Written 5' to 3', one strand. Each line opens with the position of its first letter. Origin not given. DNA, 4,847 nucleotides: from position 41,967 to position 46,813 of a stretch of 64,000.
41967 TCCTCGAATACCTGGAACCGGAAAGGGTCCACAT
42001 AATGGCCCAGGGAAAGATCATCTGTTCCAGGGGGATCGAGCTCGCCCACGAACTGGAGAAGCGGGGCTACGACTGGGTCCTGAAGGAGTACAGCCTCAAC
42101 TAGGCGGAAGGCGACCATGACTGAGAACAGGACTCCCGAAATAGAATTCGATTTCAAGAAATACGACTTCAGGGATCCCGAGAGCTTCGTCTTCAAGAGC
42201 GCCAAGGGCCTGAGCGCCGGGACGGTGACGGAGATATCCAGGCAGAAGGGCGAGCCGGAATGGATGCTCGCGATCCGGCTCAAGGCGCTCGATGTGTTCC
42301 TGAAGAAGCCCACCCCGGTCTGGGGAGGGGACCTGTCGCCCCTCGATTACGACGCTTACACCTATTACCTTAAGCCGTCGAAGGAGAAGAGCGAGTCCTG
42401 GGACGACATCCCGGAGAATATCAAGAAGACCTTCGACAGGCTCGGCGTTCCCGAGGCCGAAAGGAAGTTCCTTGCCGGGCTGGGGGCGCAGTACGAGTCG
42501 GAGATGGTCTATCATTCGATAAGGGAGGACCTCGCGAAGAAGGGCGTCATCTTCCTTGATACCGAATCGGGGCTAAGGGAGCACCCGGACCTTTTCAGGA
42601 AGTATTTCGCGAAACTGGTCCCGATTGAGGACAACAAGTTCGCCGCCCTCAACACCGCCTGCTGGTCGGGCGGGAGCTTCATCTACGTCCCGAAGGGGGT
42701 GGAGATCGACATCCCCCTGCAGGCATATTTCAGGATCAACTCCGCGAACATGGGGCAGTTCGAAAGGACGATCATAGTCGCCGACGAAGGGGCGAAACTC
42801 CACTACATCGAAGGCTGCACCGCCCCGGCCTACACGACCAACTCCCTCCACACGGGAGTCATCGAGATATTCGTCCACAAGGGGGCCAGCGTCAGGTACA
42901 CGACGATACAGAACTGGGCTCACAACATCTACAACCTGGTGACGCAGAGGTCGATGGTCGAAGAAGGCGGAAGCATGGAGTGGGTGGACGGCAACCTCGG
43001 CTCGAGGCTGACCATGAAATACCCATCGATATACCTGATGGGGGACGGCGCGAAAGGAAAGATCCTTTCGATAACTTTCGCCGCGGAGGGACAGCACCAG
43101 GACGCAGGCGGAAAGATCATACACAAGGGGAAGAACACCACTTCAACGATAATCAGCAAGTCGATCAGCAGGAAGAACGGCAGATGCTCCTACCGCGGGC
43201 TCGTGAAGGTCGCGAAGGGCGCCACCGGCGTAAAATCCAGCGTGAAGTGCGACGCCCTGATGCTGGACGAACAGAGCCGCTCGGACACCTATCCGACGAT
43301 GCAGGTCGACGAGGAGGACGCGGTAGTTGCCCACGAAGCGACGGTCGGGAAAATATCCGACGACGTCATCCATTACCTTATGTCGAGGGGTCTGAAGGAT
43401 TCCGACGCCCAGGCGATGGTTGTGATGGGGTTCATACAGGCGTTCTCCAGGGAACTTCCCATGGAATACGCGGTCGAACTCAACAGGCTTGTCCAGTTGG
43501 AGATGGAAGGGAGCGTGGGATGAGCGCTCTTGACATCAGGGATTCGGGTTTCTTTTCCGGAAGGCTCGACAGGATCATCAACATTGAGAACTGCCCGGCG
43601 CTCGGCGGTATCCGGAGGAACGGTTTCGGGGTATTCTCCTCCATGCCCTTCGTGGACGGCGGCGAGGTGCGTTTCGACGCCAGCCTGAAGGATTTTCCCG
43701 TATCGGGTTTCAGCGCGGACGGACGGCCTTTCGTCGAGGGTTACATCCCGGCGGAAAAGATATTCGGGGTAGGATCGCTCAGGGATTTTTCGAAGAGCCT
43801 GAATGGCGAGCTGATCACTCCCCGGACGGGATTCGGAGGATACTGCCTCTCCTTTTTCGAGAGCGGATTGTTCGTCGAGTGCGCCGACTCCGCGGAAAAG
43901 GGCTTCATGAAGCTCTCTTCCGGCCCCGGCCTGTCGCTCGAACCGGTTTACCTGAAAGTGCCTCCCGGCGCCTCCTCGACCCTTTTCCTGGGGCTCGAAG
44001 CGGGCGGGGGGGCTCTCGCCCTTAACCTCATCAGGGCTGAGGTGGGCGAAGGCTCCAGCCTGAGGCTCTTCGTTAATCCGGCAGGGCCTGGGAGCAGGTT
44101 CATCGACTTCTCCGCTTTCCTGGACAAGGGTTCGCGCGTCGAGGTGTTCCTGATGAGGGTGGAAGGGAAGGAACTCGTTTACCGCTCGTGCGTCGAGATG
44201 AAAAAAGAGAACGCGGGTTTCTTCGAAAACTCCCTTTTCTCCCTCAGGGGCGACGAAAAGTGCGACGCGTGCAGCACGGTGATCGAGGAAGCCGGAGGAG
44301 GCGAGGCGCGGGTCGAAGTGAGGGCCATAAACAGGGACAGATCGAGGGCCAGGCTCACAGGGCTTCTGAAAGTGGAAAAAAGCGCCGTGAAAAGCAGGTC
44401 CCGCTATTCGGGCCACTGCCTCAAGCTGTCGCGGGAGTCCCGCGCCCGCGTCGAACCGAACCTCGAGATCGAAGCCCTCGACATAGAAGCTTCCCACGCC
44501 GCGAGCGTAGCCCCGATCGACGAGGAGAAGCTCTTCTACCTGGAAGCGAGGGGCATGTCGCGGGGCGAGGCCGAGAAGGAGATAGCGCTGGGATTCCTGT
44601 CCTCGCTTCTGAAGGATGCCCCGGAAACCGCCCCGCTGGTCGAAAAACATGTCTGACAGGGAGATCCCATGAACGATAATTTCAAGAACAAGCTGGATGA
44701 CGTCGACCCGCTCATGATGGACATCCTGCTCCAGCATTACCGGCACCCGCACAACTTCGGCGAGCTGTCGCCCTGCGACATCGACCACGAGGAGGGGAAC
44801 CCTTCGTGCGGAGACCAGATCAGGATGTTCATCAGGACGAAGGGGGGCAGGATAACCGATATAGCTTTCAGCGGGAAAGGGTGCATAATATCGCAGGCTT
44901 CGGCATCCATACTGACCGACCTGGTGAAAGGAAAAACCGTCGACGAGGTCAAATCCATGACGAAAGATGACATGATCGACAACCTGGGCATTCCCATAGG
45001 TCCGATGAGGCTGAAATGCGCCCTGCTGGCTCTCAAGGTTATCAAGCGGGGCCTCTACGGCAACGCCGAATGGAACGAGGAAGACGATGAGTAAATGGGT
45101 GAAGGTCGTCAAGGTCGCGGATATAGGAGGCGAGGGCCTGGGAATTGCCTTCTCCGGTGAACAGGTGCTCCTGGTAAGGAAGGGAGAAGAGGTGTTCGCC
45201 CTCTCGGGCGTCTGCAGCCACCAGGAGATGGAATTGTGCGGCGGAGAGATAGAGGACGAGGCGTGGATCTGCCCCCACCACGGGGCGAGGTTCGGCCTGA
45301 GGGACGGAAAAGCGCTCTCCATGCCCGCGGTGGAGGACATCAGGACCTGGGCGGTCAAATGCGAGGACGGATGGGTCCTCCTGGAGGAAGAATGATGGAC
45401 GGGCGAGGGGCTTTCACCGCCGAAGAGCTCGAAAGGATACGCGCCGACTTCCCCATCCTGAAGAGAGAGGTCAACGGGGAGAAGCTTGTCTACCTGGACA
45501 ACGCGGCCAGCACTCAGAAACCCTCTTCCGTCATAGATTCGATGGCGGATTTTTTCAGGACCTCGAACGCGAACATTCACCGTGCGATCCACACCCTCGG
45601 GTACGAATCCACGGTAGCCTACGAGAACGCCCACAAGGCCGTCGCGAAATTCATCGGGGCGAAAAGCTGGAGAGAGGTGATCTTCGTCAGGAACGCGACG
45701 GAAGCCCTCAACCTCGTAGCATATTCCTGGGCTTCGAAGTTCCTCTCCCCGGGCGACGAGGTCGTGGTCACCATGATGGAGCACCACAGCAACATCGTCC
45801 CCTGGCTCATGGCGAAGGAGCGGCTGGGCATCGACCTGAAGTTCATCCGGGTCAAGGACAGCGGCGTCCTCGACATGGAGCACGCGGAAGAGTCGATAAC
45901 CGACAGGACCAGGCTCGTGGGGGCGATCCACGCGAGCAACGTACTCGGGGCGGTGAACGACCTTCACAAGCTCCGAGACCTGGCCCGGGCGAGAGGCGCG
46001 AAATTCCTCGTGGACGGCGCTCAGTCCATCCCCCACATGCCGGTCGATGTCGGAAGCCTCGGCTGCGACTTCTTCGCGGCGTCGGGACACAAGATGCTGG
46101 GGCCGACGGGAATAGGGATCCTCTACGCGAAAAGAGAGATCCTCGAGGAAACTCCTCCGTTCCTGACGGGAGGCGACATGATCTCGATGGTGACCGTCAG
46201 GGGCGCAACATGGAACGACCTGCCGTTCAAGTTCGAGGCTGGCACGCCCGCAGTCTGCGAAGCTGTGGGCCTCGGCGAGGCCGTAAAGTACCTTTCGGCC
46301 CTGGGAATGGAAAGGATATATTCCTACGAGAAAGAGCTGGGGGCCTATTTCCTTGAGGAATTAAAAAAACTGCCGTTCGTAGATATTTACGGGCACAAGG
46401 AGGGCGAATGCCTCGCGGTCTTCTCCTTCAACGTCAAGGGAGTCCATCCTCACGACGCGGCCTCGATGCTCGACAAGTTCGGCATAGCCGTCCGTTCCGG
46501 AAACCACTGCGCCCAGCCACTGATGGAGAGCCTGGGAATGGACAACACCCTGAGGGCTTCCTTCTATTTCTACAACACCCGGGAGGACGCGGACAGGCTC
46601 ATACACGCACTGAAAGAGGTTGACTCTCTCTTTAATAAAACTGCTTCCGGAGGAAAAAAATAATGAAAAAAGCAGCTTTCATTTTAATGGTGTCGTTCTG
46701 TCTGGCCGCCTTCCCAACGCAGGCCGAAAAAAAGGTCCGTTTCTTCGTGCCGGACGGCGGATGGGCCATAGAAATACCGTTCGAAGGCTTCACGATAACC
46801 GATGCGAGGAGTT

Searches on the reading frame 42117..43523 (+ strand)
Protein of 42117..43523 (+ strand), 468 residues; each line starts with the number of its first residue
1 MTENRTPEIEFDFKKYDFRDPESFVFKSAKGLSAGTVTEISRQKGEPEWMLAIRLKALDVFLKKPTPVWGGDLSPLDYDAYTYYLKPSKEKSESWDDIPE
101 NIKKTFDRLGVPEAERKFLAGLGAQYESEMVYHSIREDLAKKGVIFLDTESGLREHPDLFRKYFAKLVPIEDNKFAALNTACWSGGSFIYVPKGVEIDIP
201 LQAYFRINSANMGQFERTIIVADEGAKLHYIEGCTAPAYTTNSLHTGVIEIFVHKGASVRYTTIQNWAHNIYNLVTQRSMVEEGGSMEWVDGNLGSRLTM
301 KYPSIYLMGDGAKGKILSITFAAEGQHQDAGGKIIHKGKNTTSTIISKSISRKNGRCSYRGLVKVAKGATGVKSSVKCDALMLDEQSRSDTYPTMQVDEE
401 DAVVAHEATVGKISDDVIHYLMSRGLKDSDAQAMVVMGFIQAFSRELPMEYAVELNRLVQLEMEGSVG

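Call 84: search_protein_families(library=pfam, proteins=[window:42117-43523:+], max_evalue=0.00001)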
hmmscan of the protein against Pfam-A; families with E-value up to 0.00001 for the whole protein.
window:42117-43523:+ (468 aa): 2 families
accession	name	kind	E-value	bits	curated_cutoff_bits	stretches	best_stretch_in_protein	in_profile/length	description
PF01458.23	SUFBD_core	-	2.5e-83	279.5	27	1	205-439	1-232/232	SUF system FeS cluster assembly, SufBD core domain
PF19295.5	SufBD_N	-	3.9e-10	40.1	23.5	1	139-202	108-171/172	SufBD protein N-terminal region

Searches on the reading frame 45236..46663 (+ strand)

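Call 84: search_protein_families(library=pfam, proteins=[window:45236-46663:+], max_evalue=0.00001)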
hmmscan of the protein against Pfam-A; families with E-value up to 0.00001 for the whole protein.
window:45236-46663:+ (475 aa): 2 families
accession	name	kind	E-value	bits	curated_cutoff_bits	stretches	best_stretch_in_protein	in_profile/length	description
PF00266.25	Aminotran_5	-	2.3e-141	471.5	21.5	1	85-455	1-371/371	Aminotransferase class-V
PF01041.23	DegT_DnrJ_EryC1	-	2.1e-11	44.1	19.8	1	134-267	31-152/360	DegT/DnrJ/EryC1/StrS aminotransferase family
